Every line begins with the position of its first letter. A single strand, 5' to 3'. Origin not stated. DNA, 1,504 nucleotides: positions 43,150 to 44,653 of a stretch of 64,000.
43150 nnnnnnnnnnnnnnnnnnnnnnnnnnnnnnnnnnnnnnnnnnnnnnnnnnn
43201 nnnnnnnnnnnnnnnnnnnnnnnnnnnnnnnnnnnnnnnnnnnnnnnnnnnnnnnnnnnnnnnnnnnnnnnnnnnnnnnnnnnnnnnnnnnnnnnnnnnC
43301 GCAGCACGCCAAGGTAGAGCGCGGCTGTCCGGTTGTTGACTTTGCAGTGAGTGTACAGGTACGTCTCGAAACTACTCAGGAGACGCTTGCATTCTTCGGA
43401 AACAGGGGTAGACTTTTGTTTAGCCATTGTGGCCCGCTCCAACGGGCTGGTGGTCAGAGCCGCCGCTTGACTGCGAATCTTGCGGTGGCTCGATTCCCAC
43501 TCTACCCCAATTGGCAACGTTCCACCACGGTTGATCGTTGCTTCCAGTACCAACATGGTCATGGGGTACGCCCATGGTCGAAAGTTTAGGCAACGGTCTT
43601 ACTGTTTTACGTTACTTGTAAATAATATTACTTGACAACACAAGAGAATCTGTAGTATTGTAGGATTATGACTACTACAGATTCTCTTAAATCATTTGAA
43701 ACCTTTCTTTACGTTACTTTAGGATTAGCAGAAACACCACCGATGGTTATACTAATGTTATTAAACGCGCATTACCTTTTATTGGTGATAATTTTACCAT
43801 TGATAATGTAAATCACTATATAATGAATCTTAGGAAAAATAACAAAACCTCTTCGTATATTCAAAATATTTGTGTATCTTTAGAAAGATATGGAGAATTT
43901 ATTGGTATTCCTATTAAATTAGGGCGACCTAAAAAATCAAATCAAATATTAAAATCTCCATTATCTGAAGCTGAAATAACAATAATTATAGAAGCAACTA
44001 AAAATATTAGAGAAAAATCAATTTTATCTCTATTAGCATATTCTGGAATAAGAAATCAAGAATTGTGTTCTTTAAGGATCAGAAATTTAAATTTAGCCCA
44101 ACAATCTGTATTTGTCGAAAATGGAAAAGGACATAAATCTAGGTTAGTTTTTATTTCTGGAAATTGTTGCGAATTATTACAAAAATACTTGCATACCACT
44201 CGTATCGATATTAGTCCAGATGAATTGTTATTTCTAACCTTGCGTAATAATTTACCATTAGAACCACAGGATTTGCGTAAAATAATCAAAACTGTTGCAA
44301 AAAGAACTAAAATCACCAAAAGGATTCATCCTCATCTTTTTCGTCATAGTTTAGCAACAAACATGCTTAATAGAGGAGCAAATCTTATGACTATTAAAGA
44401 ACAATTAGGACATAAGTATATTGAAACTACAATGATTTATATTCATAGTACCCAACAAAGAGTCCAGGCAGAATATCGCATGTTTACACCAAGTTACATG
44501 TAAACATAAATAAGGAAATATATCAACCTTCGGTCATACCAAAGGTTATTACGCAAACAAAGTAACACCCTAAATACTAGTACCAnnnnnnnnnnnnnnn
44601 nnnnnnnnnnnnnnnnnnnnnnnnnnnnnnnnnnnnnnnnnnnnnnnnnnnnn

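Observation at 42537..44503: Head-to-head tyrosine recombinase paralogs of opposite composition, one frameshifted, with a 16-bp perfect inverted repeat over its start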

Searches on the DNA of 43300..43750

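Call 53: search_rna_families(source=window, start=43300, end=43750, threshold=evalue, max_evalue=10, show_alignments=3)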
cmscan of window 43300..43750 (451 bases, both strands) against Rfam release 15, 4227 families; matches with E-value up to 10: 3.
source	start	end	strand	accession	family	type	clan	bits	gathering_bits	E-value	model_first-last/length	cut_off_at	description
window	43642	43688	+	RF00955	mir-1829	Gene; miRNA;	-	20.4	60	0.22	1-58/58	no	mir-1829 microRNA precursor family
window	43477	43595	-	RF00601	SCARNA20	Gene; snRNA; snoRNA; scaRNA;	-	16.4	44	0.79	1-130/130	no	Small Cajal body specific RNA 20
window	43599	43623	+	RF03995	mir-7957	Gene; miRNA;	-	15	76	7.8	19-43/59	no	mir-7957 microRNA precursor family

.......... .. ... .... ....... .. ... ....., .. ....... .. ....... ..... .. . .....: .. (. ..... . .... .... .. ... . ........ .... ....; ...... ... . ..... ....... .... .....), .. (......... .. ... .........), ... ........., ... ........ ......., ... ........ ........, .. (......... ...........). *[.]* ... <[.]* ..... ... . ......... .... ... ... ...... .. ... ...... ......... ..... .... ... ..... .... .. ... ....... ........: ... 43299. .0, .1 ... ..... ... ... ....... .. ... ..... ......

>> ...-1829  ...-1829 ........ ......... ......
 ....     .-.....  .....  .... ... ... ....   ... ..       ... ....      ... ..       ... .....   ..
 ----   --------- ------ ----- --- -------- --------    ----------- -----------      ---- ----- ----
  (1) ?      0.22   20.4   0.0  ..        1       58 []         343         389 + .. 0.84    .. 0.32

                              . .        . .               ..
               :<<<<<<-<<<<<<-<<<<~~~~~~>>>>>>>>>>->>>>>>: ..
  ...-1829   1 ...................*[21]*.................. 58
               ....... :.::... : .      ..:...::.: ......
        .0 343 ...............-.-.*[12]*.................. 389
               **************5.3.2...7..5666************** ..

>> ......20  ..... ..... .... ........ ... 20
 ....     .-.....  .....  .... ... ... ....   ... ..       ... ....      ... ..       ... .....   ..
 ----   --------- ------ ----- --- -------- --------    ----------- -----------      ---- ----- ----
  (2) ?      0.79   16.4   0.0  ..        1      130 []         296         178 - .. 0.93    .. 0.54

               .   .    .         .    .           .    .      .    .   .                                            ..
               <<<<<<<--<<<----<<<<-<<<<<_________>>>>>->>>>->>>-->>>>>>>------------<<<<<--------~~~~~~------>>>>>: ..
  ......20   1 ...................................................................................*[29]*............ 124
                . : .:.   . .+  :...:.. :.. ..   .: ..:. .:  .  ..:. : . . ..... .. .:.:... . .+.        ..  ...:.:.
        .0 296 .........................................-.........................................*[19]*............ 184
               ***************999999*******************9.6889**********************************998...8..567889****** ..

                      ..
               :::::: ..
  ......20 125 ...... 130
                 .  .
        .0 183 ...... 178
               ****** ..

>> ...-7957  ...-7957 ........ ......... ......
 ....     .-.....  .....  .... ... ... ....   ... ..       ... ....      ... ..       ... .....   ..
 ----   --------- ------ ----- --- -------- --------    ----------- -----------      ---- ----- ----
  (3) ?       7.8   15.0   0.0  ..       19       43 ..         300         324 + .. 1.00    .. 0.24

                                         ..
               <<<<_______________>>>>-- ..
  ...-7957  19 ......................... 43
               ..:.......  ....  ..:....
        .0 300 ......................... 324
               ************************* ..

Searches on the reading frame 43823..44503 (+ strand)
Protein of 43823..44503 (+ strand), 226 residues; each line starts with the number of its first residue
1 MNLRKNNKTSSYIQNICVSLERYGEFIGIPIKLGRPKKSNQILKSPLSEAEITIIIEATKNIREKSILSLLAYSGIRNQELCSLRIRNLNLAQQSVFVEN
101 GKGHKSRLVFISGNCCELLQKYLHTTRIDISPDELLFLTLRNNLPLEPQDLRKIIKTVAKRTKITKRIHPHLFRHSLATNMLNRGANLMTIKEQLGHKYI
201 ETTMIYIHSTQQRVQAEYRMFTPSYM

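Call 7: search_protein_families(library=pfam, proteins=[window:43823-44503:+], max_evalue=0.01)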
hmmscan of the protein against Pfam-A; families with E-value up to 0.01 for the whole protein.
window:43823-44503:+ (226 aa): 1 family
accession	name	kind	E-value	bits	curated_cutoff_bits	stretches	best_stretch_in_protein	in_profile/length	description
PF00589.27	Phage_integrase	-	1.2e-39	136.3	27.1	1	47-212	3-171/172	Phage integrase family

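Call 17: search_dna_similar(query=window:43823-44503:+, collection=phages, mode=protein, max_rows=25)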
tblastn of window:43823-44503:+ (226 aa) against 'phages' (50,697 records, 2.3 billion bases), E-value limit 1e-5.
Records with a match: 170; places in all: 171; records where one place covers at least 80% of the query: 25.
Best place of each record, by identity: <60% 170.
By first word of the organism name: Bacteriophage 49; Polaribacter 19; Listeria 14; Streptococcus 14; Thermus 10; Mycobacterium 8; Bacillus 7; Acinetobacter 6; Salmonella 5; Brevibacillus 4; and 23 more.
By host as written in the record: - 60; Listeria monocytogenes 14; Polaribacter sp. HaHaR_3_91 11; Mycobacterium smegmatis mc2 155 8; Polaribacter sp. R2A056_3_33 6; Thermus thermophilus 5; Thermus thermophilus HB8 4; Brevibacillus laterosporus 4; and 47 more.
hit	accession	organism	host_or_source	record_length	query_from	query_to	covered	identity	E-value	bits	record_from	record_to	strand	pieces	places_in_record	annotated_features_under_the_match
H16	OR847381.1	Listeria phage LM 4-11-1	Listeria monocytogenes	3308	3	223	98%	31.4%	1e-18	90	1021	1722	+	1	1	record has no annotation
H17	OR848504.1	Listeria phage LM 4-14-1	Listeria monocytogenes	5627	3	223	98%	31.4%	1e-18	90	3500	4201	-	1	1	record has no annotation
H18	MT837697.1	Bacteriophage sp.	human fecal samples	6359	4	215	94%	29.0%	2e-9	62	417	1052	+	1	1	record has no annotation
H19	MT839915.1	Bacteriophage sp.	human fecal samples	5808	4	221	96%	28.1%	6e-12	70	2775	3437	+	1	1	record has no annotation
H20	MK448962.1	Streptococcus phage Javan496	Streptococcus pyogenes MGAS10394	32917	2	215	95%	27.8%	1e-6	54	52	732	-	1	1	integrase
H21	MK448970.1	Streptococcus phage Javan516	Streptococcus pyogenes MGAS6180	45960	2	215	95%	27.8%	1e-6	54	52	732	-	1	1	integrase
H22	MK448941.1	Streptococcus phage Javan446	Streptococcus pyogenes Alab49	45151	2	215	95%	27.8%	1e-6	54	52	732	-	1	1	integrase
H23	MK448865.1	Streptococcus phage Javan182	Streptococcus equi CECT_5772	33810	2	215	95%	27.8%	3e-6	53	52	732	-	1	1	integrase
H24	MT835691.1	Bacteriophage sp.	human fecal samples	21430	63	217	69%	38.0%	6e-18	87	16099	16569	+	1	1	record has no annotation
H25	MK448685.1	Streptococcus phage Javan155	Streptococcus dysgalactiae ERR109355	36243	2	215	95%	27.5%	1e-6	54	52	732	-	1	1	integrase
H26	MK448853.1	Streptococcus phage Javan144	Streptococcus dysgalactiae ERR085068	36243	2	215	95%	27.5%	1e-6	54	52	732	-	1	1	integrase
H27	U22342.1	Streptococcus phage T270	Streptococcus pyogenes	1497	2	215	95%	27.4%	5e-6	52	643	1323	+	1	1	int: integrase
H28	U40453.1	Streptococcus phage T12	-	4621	2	215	95%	27.4%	6e-6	52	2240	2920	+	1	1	int: integrase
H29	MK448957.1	Streptococcus phage Javan484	Streptococcus pyogenes HSC5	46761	2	215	95%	27.4%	9e-6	52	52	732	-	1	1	integrase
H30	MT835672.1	Bacteriophage sp.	human fecal samples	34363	63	217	69%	37.6%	7e-15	79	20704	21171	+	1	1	record has no annotation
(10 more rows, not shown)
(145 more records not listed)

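Call 18: find_related_loci(query=window:43823-44503:+, collection=viral_contigs, flank=10000)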
Query window:43823-44503:+ (226 aa) in viral_contigs; peptide patterns used: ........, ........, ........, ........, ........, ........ (x = any residue, [..] = any of these).
17 stretches matched a pattern; 2 encode a relative of the query (tblastn E <= 1e-3); 2 distinct loci.
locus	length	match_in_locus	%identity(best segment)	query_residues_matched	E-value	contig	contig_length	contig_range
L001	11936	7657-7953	24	67-182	3e-5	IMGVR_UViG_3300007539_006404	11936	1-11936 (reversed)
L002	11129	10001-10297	25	67-182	3e-5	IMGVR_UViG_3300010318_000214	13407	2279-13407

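Call 21: find_encoding_contigs(protein=window:43823-44503:+, flank=10000, max_places=10)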
Protein window:43823-44503:+ (226 aa): 2 contigs read that carry it; 2 places shown.
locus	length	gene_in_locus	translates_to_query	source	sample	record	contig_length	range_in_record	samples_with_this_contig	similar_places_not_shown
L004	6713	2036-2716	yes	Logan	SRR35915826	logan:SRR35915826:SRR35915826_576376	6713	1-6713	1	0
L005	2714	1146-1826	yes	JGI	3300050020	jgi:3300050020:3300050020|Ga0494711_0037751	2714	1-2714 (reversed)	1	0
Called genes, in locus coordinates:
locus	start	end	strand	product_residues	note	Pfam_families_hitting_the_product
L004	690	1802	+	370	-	-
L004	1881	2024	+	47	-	-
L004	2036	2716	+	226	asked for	PF00589:Phage_integrase, PF22823:MrpR_C_cat (weak)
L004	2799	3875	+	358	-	-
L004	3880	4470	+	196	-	PF23849:Phage_TTP_2 (weak)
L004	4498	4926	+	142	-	PF11056:UvsY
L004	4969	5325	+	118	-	-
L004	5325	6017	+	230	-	PF01391:Collagen (faint)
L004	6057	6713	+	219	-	?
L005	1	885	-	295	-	?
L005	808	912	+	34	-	-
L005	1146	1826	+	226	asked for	PF00589:Phage_integrase, PF22823:MrpR_C_cat (weak)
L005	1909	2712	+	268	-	?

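Call 32: search_protein_families(library=ncbifam, proteins=[window:43823-44503:+], max_evalue=0.01)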
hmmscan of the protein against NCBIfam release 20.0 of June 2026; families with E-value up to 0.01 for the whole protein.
window:43823-44503:+ (226 aa): 12 families
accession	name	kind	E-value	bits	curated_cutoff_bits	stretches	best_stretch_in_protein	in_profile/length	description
NF040815.2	recomb_XerA_Arch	equivalog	1.8e-53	181.8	220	1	4-218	52-263/263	site-specific tyrosine recombinase/integron integrase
TIGR02224.1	recomb_XerC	equivalog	4.1e-42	144.6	335.15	1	20-223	80-291/295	tyrosine recombinase XerC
TIGR02225.1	recomb_XerD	equivalog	5.5e-40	137.5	329.6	1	37-223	94-288/290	site-specific tyrosine recombinase XerD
NF001399.0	PRK00283.1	subfamily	2e-37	129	279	1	35-223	103-297/300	tyrosine recombinase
NF002331.0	PRK01287.1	subfamily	1e-29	103.7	371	1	36-216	131-319/365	site-specific tyrosine recombinase XerC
TIGR02249.1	integrase_gron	subfamily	8.2e-28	97.7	265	2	147-212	238-303/315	integron integrase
NF003462.0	PRK05084.1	equivalog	5.6e-25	87.8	267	1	61-215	194-350/360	tyrosine recombinase XerS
NF007370.0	PRK09870.1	subfamily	1.8e-18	66.9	221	1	47-214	13-184/200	tyrosine-type DNA invertase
NF011946.0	PRK15417.1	equivalog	1.6e-15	57.1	435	2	149-210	255-316/337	integron integrase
NF007371.0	PRK09871.1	subfamily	8.2e-11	41.8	222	1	66-214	29-179/198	tyrosine-type DNA invertase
NF041502.1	integrase_1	equivalog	2.4e-06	26.5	350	1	149-215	300-366/484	site-specific integrase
NF040693.1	recomb_GmtY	equivalog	1.2e-05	24.8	340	1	169-217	392-440/441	gamma-mobile-trio recombinase GmtY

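Call 33: search_protein_families(library=phrogs, proteins=[window:43823-44503:+], max_evalue=0.01)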
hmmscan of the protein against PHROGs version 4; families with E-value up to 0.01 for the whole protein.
window:43823-44503:+ (226 aa): 7 families
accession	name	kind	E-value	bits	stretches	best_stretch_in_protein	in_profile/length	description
phrog_216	-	integration and excision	5.2e-37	128.5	1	13-222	21-237/301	integrase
phrog_1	-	integration and excision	5.4e-34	119.4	1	30-221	252-447/611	integrase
phrog_7685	-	integration and excision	3.3e-12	47.5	1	105-215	123-229/240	integrase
phrog_7269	-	integration and excision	6e-09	36.7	1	150-216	12-76/89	integrase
phrog_23271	-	unknown function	3.3e-05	24.8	1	167-212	8-53/67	-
phrog_5830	-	integration and excision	0.00034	20.9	1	47-125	112-192/318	integrase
phrog_5127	-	integration and excision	0.0073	16.8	0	38-185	188-309/355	integrase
